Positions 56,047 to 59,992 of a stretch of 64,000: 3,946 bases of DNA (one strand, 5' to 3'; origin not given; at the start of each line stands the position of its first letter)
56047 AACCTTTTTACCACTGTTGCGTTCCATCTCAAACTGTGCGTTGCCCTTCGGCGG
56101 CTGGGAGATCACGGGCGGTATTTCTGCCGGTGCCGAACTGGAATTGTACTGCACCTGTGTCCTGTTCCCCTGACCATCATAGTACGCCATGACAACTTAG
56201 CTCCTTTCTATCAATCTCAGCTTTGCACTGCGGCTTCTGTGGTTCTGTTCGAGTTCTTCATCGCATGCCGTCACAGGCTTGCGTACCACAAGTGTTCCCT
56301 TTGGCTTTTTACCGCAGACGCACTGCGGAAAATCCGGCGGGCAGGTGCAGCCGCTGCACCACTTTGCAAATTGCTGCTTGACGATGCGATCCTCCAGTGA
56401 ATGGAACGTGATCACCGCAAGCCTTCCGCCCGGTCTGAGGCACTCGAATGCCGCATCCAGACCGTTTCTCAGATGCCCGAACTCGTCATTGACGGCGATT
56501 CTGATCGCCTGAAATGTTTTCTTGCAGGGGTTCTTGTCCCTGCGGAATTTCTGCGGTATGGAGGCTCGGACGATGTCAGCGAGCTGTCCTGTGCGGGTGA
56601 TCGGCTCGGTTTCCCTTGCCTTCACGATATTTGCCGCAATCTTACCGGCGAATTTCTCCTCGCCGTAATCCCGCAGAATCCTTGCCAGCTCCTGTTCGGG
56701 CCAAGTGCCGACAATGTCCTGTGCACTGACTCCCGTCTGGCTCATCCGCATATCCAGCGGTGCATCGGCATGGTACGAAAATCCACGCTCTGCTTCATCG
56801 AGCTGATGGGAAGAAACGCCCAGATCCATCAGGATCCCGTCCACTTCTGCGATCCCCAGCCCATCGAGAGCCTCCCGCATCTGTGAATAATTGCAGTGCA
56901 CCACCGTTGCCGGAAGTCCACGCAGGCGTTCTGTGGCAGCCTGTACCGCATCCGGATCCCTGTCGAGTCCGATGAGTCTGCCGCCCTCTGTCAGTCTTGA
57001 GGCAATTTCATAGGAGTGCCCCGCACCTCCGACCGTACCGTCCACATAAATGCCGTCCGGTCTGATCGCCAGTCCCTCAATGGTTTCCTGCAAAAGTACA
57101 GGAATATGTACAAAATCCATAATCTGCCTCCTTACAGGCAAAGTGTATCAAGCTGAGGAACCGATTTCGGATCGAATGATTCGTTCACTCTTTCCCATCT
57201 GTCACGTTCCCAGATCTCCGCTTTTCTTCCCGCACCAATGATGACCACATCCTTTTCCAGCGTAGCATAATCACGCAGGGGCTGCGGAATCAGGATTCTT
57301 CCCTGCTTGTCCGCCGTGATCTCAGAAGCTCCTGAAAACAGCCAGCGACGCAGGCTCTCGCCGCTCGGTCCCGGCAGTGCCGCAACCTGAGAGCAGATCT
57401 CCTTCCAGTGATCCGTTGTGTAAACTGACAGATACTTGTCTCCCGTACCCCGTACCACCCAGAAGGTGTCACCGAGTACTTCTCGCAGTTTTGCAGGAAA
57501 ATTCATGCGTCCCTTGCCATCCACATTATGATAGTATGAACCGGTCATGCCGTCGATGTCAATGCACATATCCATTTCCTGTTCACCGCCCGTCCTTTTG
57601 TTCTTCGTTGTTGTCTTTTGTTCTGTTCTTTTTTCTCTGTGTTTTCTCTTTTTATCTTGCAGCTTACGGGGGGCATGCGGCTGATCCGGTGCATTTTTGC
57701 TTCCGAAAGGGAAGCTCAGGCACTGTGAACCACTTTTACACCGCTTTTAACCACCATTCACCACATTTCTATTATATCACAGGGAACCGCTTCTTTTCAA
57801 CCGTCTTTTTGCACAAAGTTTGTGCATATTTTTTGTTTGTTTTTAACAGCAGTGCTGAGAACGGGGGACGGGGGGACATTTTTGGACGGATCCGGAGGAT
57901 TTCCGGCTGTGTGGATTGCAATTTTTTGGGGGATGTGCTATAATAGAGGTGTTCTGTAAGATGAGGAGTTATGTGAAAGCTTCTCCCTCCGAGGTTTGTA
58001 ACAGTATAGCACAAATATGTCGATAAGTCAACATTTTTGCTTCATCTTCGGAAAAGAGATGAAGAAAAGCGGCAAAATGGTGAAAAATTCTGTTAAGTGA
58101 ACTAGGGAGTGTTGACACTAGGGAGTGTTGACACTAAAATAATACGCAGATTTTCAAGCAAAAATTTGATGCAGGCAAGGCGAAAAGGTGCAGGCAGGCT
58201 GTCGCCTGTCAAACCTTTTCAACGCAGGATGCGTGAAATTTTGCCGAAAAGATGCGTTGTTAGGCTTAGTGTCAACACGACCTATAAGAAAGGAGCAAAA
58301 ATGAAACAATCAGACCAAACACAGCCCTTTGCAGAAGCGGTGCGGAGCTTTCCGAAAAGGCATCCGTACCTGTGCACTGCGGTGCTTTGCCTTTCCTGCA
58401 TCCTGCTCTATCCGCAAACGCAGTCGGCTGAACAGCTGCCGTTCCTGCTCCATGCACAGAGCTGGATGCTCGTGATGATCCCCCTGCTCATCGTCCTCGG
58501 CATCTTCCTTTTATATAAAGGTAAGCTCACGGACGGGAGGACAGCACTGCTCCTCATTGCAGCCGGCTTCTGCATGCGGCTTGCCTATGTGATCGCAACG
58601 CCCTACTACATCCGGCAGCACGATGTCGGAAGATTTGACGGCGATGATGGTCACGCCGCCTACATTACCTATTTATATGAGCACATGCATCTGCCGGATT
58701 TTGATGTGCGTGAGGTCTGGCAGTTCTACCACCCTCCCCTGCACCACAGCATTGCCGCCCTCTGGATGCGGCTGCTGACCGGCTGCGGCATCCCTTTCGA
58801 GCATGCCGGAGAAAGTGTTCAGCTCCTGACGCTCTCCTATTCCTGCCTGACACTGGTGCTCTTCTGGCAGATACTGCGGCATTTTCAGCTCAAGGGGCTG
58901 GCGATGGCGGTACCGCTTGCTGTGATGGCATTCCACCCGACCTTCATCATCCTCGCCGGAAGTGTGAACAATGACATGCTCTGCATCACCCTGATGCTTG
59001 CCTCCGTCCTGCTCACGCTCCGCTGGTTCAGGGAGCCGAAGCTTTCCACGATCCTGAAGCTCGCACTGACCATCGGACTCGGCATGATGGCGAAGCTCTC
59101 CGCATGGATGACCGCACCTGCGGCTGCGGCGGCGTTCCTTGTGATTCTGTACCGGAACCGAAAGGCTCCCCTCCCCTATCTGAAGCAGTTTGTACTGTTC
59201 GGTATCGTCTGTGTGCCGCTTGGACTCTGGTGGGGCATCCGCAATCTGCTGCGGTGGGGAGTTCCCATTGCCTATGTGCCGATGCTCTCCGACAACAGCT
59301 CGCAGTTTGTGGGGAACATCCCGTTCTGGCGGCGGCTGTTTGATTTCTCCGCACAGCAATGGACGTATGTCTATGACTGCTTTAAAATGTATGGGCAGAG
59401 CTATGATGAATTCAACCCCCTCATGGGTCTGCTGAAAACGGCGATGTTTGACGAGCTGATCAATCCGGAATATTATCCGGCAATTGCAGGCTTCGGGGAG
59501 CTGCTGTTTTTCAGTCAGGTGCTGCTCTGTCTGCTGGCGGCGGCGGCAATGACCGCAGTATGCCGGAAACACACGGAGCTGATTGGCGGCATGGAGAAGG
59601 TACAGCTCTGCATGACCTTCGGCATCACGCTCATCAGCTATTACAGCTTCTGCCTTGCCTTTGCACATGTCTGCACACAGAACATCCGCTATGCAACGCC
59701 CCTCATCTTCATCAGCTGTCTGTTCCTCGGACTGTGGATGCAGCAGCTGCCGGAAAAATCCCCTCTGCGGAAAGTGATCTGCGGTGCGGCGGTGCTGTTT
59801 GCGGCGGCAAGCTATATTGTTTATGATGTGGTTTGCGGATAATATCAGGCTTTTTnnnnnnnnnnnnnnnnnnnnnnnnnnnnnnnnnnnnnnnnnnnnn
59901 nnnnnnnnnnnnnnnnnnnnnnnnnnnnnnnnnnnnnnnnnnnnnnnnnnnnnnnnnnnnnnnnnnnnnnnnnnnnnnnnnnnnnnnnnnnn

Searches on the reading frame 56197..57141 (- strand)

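Call 36: search_protein_families(library=pfam, proteins=[window:56197-57141:-], max_evalue=0.00001)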
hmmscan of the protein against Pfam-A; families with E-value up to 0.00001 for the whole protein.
window:56197-57141:- (314 aa): 2 families
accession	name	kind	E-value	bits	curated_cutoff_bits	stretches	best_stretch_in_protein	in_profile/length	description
PF01795.25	Methyltransf_5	-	6.6e-113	377.7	27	1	10-313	2-308/309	MraW methylase family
PF13847.12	Methyltransf_31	-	7.9e-06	26.1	27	0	38-82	13-57/145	Methyltransferase domain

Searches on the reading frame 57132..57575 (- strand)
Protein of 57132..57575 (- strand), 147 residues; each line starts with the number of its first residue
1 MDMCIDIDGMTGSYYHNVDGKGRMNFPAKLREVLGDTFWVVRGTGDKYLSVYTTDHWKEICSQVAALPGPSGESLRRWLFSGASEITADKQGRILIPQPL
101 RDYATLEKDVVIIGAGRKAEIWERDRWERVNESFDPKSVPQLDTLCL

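Call 80: search_protein_families(library=pfam, proteins=[window:57132-57575:-], max_evalue=0.01)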
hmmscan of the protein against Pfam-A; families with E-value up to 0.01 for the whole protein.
window:57132-57575:- (147 aa): 1 family
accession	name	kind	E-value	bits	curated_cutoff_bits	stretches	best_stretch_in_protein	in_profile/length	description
PF02381.23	MraZ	-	3.4e-29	101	23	2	79-133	1-55/72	MraZ protein, putative antitoxin-like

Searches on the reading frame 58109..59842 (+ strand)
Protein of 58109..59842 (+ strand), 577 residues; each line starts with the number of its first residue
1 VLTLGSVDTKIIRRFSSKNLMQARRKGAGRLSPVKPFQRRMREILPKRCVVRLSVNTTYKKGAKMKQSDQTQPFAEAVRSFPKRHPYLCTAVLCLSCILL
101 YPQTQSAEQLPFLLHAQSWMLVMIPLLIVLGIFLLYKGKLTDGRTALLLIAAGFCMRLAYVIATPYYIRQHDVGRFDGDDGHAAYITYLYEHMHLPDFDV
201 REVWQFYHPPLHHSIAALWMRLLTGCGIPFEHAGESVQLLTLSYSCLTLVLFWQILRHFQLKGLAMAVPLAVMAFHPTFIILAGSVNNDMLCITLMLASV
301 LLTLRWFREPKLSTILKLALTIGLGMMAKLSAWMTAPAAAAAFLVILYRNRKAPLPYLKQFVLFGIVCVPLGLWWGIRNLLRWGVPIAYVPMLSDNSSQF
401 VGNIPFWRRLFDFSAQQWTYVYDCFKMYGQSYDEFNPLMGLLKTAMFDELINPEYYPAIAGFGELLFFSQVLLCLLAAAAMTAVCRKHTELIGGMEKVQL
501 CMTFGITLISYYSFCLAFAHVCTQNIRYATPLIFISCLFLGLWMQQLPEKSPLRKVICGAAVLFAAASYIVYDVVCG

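Call 36: search_protein_families(library=pfam, proteins=[window:58109-59842:+], max_evalue=0.00001)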
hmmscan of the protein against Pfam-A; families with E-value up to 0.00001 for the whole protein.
window:58109-59842:+ (577 aa): 1 family
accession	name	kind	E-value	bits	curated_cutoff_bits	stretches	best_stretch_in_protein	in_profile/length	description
PF13231.12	PMT_2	-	5.1e-09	37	26.1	1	208-374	2-160/160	Dolichyl-phosphate-mannose-protein mannosyltransferase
